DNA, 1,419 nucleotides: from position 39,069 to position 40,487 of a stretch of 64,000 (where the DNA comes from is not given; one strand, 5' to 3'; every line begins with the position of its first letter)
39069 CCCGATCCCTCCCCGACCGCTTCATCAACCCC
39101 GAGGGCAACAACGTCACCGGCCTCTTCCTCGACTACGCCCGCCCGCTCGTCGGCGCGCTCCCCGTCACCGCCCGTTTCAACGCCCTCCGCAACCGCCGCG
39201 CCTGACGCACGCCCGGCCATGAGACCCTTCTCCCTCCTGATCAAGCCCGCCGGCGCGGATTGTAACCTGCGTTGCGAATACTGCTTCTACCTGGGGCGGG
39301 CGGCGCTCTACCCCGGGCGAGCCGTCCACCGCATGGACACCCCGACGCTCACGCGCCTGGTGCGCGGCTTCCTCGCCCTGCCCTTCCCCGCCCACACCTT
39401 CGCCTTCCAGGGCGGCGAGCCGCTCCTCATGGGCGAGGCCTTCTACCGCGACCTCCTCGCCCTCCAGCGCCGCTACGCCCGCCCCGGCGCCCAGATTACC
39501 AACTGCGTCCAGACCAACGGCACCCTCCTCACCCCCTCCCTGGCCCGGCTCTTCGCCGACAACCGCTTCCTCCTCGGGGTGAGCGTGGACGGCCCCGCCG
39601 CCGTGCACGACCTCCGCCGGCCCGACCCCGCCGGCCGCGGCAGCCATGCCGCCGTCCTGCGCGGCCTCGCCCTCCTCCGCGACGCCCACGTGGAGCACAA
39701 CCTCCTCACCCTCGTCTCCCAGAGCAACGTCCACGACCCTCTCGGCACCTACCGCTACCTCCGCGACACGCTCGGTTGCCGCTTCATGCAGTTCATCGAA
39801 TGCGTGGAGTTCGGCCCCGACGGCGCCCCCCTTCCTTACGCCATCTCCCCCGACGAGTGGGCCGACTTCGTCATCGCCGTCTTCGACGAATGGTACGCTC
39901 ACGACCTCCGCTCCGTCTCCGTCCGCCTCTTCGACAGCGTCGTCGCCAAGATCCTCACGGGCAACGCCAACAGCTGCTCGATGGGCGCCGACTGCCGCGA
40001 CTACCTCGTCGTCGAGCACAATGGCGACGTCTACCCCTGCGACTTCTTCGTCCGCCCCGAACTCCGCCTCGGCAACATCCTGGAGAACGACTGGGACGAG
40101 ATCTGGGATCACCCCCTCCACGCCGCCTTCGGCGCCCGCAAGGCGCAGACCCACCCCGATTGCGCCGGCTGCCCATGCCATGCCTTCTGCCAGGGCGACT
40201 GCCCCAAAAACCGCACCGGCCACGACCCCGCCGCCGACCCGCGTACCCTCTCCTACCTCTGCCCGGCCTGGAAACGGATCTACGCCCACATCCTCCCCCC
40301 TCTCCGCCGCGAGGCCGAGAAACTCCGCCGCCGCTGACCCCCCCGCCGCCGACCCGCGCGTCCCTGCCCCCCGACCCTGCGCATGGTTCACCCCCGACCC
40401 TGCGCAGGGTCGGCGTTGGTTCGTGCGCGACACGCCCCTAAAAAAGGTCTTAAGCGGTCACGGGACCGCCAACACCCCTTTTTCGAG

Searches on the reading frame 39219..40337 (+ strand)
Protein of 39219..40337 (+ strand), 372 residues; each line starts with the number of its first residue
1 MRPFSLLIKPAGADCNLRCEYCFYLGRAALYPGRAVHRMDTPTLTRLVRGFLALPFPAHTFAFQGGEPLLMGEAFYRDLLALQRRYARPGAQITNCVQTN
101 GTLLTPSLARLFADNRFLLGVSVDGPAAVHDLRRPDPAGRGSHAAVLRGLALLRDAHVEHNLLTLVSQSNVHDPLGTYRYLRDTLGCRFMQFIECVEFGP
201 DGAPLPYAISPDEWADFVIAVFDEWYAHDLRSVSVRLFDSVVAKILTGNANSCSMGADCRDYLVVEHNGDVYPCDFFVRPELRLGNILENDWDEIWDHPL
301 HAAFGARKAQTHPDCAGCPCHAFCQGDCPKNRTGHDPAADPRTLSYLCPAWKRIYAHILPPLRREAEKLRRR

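Call 86: search_protein_families(library=padloc, proteins=[window:39219-40337:+], max_evalue=0.001)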
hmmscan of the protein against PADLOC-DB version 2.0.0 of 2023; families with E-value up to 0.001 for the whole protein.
window:39219-40337:+ (372 aa): 2 families
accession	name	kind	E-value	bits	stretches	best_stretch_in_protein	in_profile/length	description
PDLC02903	pVip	-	5.8e-11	40.3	1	14-177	9-156/257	Viperins not associated with kinases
PDLC02904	pVip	-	2e-07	28.8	1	14-174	12-157/262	Viperins associated with kinases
